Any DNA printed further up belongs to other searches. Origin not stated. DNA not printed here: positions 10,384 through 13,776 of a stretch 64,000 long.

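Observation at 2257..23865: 21.6-kb single ORF: a 7,202-aa lipobox-led mega-protein built from FDGNG/GLUG-type modules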

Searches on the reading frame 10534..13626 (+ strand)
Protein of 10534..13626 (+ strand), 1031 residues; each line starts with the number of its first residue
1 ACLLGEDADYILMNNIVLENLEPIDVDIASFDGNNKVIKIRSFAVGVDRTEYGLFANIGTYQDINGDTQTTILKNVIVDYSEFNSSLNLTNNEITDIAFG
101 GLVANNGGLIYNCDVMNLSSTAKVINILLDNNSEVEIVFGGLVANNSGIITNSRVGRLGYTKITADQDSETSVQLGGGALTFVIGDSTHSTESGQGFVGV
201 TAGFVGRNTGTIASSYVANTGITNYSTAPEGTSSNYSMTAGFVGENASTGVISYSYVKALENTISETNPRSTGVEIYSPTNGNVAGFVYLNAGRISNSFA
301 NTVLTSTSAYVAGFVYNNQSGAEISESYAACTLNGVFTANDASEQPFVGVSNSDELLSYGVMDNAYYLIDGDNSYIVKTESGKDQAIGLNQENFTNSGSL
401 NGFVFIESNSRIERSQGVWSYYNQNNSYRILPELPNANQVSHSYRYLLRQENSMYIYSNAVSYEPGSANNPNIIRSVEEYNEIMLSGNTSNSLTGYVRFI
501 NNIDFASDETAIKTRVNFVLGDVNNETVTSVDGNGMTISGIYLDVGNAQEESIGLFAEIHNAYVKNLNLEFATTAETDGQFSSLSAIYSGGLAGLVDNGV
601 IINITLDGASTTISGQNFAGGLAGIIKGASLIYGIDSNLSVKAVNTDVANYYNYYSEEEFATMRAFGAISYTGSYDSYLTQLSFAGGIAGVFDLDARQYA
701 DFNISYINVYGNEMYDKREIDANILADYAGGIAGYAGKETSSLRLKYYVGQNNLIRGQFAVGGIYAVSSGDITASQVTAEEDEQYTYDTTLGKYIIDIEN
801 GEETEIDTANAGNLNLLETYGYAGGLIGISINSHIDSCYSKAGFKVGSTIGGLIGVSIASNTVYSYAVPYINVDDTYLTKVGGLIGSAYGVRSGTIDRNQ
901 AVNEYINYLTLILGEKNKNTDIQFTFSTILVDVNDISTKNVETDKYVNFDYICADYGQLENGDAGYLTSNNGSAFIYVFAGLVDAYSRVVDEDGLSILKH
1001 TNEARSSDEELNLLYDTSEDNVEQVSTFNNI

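Call 58: search_solved_structures(query=A3, max_evalue=1, show_alignments=2)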
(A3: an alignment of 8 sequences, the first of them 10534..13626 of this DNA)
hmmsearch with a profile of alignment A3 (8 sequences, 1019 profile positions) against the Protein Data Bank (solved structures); distinct sequences matched with E-value up to 1: 0.

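Call 59: search_protein_families(library=pfam, alignment_id=A3, max_evalue=0.1)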
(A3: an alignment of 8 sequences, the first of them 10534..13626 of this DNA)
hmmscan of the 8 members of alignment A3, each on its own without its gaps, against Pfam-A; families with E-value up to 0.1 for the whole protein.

A. member 1, window:10534-13626:+ (1031 aa): 0 families

B. families by the number of members that match (of 8 scanned): 2 families
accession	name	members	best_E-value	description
PF07581.17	Glug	2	5.5e-06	The GLUG motif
PF22644.2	BsNagA_N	1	0.049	BsNagA composite domain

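Call 88: find_homologous_proteins(query=A3, max_evalue=0.001)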
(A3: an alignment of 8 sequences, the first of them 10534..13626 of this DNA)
Query A3 (8 sequences) (1031 aa, profile of the alignment): 28 proteins with E <= 0.001 among 8000 candidates.
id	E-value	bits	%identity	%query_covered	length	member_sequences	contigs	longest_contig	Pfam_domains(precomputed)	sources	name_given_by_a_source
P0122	5.2e-248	844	49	68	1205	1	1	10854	-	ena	-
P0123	1.8e-146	508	36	66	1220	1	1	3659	-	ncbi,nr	ncbi:MAG: hypothetical protein IJX26_00485, partial [Clostridia bacterium]|nr:hypothetical protein [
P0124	3.8e-128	447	35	65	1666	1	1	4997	-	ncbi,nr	ncbi:MAG: hypothetical protein J6Q15_03300, partial [Clostridia bacterium]|nr:hypothetical protein [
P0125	1.3e-89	320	29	82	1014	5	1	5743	-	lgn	-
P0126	2.2e-87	312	28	85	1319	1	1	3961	-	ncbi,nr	ncbi:MAG: hypothetical protein IKA31_04315, partial [Clostridia bacterium]|nr:hypothetical protein [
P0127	1.3e-73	267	31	59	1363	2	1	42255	-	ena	-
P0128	5.0e-66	242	38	32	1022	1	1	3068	-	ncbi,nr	ncbi:MAG: hypothetical protein IJA72_01340, partial [Clostridia bacterium]|nr:hypothetical protein [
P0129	7.8e-63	231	31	48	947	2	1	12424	-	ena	-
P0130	6.1e-60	221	26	86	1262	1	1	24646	PF07581.18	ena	-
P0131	5.0e-49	185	27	76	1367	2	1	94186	-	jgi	-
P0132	8.9e-49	184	32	40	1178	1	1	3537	-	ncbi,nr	ncbi:MAG: hypothetical protein IKA31_04780, partial [Clostridia bacterium]|nr:hypothetical protein [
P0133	4.0e-48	182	26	68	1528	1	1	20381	-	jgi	jgi:hypothetical protein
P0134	1.0e-46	178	27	52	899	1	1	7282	-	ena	-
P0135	6.1e-45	172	26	74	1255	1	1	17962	-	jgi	jgi:hypothetical protein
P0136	1.4e-43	167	27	63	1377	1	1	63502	-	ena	-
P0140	2.1e-29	120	27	67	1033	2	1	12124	PF07581.18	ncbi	-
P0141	2.0e-14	71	31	15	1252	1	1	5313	PF07581.18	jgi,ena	-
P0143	3.2e-10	57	30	10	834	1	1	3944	PF05342.20,PF07581.18,PF00700.28,PF00669.26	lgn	-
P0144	4.0e-8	50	29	19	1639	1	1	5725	PF05342.20,PF07581.18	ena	-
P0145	2.6e-5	41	38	4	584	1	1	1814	PF05342.20,PF07581.18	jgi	jgi:hypothetical protein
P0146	4.4e-5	40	39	5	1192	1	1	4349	PF13018.12,PF05860.20,PF18657.7,PF07581.18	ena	-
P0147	5.0e-5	40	28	15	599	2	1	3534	PF07581.18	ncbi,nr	ncbi:MAG: hypothetical protein K2G97_04775 [Oscillospiraceae bacterium]|nr:hypothetical protein [Osc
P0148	5.8e-5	39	28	10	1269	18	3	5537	PF05342.20,PF07581.18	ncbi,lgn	-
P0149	3.7e-4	37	28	12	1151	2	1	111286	PF02412.24,PF05342.20,PF07581.18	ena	-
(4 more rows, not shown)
